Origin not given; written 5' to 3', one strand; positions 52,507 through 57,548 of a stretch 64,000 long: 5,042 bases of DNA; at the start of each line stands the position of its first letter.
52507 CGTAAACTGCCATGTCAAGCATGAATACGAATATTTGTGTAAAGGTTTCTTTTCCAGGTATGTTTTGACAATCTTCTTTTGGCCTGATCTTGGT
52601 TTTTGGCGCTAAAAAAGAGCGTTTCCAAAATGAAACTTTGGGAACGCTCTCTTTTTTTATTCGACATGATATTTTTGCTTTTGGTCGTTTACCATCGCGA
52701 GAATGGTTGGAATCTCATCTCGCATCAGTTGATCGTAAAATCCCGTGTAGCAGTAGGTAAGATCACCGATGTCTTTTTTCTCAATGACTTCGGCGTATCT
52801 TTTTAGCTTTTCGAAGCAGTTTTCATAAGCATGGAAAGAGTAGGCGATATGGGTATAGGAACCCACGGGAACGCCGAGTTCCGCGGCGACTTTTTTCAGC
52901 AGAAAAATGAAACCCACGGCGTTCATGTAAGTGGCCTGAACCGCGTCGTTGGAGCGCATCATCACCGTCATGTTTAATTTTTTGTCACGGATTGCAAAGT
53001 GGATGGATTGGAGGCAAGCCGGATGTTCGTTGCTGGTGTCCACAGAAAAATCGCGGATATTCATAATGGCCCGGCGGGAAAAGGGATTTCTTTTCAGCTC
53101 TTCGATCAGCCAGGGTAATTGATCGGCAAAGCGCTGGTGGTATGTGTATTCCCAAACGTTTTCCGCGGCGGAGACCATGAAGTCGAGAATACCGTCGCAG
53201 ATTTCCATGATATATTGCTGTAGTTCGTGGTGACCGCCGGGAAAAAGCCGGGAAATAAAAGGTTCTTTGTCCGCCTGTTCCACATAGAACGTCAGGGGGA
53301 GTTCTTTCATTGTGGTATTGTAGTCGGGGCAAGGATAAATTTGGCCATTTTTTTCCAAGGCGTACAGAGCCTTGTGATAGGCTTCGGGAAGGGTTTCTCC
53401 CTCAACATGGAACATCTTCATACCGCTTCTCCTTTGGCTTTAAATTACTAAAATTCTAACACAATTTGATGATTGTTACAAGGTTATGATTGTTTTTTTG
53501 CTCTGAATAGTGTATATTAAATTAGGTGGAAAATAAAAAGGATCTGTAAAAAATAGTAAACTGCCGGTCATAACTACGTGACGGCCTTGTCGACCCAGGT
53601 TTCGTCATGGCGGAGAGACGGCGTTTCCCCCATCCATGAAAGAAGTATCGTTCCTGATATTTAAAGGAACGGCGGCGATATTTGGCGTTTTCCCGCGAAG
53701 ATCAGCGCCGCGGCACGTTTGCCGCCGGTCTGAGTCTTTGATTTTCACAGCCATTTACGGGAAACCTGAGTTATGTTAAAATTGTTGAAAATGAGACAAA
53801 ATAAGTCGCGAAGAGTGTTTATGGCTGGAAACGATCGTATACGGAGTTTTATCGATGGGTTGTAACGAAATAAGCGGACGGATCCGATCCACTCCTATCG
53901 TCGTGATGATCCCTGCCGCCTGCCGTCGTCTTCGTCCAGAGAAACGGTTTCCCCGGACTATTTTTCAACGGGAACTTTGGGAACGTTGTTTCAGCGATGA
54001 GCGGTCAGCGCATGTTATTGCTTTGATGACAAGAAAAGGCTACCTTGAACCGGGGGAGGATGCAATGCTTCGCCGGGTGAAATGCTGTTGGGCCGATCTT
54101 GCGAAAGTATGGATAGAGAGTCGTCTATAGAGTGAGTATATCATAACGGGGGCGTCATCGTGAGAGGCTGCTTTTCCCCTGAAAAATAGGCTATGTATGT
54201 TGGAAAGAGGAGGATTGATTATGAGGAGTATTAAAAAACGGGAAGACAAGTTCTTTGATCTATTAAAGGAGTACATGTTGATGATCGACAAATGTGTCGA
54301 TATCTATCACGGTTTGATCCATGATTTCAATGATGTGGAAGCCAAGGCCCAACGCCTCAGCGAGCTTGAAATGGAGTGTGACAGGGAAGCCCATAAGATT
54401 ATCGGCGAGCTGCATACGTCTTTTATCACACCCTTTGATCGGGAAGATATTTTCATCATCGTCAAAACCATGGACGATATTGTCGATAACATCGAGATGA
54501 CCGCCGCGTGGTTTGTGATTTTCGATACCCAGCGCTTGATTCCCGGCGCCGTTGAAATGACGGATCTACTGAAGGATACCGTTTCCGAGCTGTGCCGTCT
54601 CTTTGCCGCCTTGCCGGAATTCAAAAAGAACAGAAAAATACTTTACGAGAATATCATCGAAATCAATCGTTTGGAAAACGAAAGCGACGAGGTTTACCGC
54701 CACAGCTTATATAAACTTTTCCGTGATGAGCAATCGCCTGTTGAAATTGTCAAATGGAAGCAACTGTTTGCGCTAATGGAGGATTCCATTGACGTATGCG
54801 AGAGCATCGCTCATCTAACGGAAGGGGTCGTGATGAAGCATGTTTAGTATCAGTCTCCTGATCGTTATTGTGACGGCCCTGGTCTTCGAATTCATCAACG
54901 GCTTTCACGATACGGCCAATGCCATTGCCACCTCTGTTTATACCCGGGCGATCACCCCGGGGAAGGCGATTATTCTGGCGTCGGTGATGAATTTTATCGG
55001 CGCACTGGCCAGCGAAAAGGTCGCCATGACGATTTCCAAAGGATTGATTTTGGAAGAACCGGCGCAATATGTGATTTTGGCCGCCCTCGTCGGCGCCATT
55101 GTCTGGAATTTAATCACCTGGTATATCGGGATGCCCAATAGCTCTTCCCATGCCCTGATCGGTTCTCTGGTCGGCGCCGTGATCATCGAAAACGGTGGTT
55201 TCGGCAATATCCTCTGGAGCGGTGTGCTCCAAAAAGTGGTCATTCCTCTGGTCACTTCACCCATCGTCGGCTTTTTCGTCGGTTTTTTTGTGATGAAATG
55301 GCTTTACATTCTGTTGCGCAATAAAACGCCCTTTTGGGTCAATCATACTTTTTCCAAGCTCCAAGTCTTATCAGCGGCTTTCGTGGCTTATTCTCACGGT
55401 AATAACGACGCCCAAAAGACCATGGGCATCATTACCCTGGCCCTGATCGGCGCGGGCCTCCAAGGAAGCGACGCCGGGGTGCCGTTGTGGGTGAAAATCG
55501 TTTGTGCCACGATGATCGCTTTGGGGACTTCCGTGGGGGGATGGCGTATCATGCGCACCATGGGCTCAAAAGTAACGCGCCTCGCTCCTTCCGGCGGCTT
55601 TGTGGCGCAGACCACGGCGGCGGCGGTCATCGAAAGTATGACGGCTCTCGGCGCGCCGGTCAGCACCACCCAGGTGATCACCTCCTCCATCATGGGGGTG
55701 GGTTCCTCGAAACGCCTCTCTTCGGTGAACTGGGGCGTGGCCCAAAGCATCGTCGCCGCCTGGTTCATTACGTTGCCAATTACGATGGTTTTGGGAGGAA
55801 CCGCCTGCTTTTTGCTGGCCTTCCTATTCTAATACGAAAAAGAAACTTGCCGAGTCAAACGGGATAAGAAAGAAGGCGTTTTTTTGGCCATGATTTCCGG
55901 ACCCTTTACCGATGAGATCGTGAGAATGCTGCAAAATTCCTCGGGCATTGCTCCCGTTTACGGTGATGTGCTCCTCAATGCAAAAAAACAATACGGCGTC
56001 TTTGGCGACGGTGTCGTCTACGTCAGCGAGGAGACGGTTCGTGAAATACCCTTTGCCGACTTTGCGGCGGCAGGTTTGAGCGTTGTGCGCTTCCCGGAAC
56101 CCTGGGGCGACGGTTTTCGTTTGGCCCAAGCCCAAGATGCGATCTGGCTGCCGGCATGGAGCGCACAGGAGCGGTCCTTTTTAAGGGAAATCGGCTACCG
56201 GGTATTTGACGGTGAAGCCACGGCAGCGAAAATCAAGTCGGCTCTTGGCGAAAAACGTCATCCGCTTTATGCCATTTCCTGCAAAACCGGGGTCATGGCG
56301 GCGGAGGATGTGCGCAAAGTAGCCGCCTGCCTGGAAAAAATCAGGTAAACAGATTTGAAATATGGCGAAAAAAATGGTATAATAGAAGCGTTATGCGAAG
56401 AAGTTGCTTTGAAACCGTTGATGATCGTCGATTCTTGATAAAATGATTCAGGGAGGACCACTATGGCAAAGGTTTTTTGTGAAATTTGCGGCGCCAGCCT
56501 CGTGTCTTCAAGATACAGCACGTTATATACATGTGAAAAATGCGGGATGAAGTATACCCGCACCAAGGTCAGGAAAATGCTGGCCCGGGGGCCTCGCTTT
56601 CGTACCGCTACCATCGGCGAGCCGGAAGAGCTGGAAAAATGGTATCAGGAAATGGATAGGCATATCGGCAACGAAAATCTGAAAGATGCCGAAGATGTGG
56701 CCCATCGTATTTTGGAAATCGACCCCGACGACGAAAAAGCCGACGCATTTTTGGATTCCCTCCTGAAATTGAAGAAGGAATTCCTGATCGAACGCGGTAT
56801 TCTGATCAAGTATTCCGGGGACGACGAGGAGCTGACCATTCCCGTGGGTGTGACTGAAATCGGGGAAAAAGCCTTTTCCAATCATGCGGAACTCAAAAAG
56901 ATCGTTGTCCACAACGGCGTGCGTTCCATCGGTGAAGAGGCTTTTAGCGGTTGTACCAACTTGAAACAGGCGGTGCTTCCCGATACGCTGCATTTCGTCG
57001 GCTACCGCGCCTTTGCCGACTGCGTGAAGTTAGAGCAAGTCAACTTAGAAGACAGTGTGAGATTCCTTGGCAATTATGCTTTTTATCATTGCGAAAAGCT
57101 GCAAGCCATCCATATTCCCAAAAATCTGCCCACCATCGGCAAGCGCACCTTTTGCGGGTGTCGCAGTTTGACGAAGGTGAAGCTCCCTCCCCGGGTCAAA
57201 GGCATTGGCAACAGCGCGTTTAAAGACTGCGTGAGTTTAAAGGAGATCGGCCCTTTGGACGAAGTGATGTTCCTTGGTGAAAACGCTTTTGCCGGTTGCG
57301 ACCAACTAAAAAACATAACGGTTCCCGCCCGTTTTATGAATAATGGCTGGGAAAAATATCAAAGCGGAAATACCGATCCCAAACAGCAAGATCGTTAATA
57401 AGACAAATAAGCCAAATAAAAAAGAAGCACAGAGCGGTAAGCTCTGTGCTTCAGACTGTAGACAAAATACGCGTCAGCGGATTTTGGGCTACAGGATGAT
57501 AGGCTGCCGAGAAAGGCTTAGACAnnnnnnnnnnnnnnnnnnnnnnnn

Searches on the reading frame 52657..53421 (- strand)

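Call 48: search_protein_families(library=pfam, proteins=[window:52657-53421:-], max_evalue=0.00001)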
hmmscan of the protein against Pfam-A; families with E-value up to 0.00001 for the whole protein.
window:52657-53421:- (254 aa): 1 family
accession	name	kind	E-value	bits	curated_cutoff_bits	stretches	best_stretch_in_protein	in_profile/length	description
PF00303.24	Thymidylat_synt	-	5.4e-17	62.2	24.3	1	95-209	105-221/266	Thymidylate synthase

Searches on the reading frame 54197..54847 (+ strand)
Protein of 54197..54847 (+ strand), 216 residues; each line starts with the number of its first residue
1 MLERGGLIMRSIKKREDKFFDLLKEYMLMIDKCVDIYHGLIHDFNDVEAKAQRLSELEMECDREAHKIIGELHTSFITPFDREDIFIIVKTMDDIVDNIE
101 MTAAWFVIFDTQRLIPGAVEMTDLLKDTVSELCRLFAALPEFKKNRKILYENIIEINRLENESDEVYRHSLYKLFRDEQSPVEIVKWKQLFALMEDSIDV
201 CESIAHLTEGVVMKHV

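Call 49: search_protein_families(library=pfam, proteins=[window:54197-54847:+], max_evalue=0.00001)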
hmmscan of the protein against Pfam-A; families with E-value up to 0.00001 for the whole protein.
window:54197-54847:+ (216 aa): 1 family
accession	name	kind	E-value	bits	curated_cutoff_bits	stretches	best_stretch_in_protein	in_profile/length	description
PF01865.21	PhoU_div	-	1.1e-23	84.1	24.4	1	13-206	7-206/214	Protein of unknown function DUF47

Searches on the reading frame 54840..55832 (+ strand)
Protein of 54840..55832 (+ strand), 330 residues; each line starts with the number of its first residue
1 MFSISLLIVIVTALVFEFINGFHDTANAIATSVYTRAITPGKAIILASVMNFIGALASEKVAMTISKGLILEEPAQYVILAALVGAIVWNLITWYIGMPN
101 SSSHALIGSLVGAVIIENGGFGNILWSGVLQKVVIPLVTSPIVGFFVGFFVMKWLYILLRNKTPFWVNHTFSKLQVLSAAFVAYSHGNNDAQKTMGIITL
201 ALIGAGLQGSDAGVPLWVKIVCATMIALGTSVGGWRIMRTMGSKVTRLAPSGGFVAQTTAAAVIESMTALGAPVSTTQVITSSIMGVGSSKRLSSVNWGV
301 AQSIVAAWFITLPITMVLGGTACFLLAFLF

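Call 49: search_protein_families(library=pfam, proteins=[window:54840-55832:+], max_evalue=0.00001)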
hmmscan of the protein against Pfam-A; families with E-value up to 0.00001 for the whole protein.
window:54840-55832:+ (330 aa): 1 family
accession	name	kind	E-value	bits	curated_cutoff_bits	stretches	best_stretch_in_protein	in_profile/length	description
PF01384.25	PHO4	-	7.1e-97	324.9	33.7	1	20-319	1-350/350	Phosphate transporter family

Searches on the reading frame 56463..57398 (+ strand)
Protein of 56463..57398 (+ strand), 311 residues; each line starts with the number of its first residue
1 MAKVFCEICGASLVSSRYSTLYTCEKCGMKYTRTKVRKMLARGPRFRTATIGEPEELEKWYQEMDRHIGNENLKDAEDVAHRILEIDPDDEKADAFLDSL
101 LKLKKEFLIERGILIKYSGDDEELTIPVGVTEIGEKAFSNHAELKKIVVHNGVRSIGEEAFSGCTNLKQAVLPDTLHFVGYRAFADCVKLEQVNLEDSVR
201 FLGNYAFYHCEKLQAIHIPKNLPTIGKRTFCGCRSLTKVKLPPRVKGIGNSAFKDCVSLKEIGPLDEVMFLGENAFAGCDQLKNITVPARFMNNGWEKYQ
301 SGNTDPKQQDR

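Call 49: search_protein_families(library=pfam, proteins=[window:56463-57398:+], max_evalue=0.00001)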
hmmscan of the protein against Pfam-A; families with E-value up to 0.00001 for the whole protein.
window:56463-57398:+ (311 aa): 2 families
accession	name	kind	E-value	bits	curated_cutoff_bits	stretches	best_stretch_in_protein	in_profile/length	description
PF13306.12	LRR_5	-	2.3e-46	157.3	27.7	2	123-213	38-126/127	BspA type Leucine rich repeat region (6 copies)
PF13855.12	LRR_8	-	8.4e-09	35.5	27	0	148-196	8-57/61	Leucine rich repeat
